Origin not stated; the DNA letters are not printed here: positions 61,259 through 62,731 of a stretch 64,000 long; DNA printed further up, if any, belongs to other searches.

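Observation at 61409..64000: AT-rich operon of at least three coupled genes ending in an ExeA/Orc-like ATPase, not assignable to any named system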

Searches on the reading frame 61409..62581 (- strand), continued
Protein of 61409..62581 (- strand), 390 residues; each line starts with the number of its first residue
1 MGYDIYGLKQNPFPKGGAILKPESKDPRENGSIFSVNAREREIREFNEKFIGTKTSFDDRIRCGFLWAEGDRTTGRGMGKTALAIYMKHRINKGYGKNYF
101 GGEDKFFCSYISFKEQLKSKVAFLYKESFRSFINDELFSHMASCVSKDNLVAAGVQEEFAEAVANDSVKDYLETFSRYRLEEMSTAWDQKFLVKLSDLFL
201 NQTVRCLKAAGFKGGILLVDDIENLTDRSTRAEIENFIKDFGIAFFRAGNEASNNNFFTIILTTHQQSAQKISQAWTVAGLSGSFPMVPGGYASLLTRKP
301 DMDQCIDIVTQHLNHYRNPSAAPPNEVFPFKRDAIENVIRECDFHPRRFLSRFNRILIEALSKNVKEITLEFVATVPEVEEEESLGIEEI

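Call 63: find_encoding_contigs(protein=P0034, flank=10000, max_places=1)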
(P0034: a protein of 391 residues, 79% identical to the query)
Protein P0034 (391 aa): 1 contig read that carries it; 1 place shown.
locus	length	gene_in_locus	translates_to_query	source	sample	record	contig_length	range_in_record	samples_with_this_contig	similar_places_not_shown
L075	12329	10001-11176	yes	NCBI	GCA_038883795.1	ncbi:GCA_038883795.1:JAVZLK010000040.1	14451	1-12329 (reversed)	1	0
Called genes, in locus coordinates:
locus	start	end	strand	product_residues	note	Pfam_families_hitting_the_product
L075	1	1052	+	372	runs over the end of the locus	-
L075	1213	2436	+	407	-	PF09376:NurA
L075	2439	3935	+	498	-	PF01580:FtsK_SpoIIIE (weak), PF01935:DUF87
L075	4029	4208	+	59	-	-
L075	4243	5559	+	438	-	PF01555:N6_N4_Mtase (faint)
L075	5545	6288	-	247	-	-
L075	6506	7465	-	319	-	PF10391:DNA_pol_lambd_f (faint), PF14520:HHH_5, PF00154:RecA_N, PF08423:Rad51, PF13481:AAA_25, PF06745:ATPase (weak)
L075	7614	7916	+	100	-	-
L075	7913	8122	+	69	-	-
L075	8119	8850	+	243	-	-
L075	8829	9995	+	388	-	-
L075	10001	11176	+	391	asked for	-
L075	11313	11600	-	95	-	PF12840:HTH_20, PF01022:HTH_5, PF12802:MarR_2 (weak), PF09339:HTH_IclR (weak)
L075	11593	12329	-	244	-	PF22703:Cdc6_lid, PF09079:WHD_Cdc6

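Call 65: search_solved_structures(query=A6, max_evalue=10, show_alignments=3)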
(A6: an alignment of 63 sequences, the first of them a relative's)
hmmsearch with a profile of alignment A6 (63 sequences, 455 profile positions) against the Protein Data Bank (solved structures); distinct sequences matched with E-value up to 10: 3.
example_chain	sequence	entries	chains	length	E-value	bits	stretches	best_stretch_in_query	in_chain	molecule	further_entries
1jsd_B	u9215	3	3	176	0.035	16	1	128-234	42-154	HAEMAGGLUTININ (HA2 CHAIN)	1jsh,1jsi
1yse_A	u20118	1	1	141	0.8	11.6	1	196-274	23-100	DNA-binding protein SATB1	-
6v8i_BN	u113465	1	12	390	1.6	10.6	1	165-245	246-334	Fiber Upper, gp68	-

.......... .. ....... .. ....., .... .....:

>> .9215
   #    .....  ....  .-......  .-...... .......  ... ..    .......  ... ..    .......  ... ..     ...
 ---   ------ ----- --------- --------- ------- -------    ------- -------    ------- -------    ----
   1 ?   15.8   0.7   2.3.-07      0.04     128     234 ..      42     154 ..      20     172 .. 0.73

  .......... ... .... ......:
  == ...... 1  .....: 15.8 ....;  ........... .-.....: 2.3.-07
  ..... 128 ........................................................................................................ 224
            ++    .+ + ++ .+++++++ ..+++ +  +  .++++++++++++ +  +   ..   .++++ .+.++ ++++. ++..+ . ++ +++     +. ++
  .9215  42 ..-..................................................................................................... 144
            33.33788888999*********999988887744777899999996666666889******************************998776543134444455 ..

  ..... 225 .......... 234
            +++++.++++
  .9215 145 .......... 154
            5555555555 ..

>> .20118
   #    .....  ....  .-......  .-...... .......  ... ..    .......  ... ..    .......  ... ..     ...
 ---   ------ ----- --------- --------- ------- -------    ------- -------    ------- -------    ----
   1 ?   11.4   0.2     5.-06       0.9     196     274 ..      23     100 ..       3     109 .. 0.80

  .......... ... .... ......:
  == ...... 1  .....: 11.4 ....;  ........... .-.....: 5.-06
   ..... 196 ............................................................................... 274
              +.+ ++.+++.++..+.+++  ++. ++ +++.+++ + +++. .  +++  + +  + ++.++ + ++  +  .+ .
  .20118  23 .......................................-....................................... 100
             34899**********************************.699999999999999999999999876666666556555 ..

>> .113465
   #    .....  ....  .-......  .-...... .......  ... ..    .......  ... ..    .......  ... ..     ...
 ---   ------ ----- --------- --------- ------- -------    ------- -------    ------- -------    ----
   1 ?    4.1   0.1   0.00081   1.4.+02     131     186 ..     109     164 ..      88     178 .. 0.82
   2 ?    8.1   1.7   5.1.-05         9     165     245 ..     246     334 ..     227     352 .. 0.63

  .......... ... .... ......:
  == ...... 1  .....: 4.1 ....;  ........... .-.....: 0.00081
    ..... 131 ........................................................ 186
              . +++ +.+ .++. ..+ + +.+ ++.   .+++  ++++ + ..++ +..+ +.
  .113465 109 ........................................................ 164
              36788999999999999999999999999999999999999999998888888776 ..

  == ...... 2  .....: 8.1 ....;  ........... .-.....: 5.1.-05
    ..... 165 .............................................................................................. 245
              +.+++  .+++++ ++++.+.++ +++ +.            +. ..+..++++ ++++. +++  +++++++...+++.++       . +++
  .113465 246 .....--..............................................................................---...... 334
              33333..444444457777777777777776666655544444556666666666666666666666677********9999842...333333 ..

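Call 73: search_protein_families(library=pfam, alignment_id=A6, max_evalue=1)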
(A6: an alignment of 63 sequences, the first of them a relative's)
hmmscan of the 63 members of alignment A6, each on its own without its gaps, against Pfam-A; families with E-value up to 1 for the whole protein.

A. member 1, P0001 (390 aa): 0 families

B. families by the number of members that match (of 63 scanned): 42 families (the first 25 are shown)
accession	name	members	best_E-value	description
PF13191.12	AAA_16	14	9e-06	AAA ATPase domain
PF10923.14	BrxC_BrxD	9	9.1e-05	BREX system ATP-binding protein BrxC/D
PF13401.12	AAA_22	8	0.0011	AAA domain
PF24389.1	ORC-CDC6-like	4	0.00035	ORC-CDC6-like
PF00004.35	AAA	2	0.057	ATPase family associated with various cellular activities (AAA)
PF20703.3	nSTAND1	1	0.0015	Novel STAND NTPase 1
PF03997.17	VPS28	1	0.0032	VPS28 protein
PF15575.11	Imm49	1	0.0076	Immunity protein 49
PF13173.12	AAA_14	1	0.0099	AAA domain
PF24883.2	NPHP3_N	1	0.019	Nephrocystin 3, N-terminal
PF00210.30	Ferritin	1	0.032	Ferritin-like domain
PF20194.3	DUF6557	1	0.033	Family of unknown function (DUF6557)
PF19638.4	DUF6141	1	0.038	Family of unknown function (DUF6141)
PF25095.1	C2H2-zf_KIN17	1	0.039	KIN17 C2H2-type zinc finger domain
PF03666.18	NPR3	1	0.042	Nitrogen Permease regulator of amino acid transport activity 3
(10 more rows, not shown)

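Call 90: search_solved_structures(query=L172:253-1419:+, max_evalue=0.001)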
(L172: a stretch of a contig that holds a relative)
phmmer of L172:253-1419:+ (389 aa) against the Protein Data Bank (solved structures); distinct sequences matched with E-value up to 0.001: 15.
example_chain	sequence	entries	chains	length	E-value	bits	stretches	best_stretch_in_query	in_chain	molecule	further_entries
2a3v_A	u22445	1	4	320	7.8e-43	150.3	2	95-256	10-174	site-specific recombinase IntI4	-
5hxy_A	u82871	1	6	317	8.6e-42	146.9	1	100-350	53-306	Tyrosine recombinase XerA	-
4a8e_A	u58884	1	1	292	1.5e-38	136.2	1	103-354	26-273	PROBABLE TYROSINE RECOMBINASE XERC-LIKE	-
9i5v_14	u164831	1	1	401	5.3e-22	81.8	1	125-354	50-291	Ribosome-associated translation inhibitor RaiA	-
1a0p_A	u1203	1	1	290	1.1e-21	80.8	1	105-350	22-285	SITE-SPECIFIC RECOMBINASE XERD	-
5dcf_A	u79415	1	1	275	8.4e-19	71.2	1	200-350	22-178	Tyrosine recombinase XerD,DNA translocase FtsK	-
5vfz_A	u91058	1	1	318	6.9e-14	55.1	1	174-349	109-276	Gp33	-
5jjv_A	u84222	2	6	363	9.3e-14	54.6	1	159-350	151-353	Tyrosine recombinase XerH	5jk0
5c6k_A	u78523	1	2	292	7.7e-13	51.6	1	173-354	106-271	Integrase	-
5dor_A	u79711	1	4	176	4.8e-12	49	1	187-354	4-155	Integrase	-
3nkh_A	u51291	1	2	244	1.5e-09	40.8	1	250-348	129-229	Integrase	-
6emy_A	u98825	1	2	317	3.1e-08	36.5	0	300-346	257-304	Int protein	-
6en0_A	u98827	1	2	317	3.7e-08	36.2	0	300-345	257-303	Int protein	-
6emz_A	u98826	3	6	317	9.8e-08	34.8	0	300-345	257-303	Int protein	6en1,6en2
1aih_A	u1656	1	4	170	7.3e-06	28.7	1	272-350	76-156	HP1 INTEGRASE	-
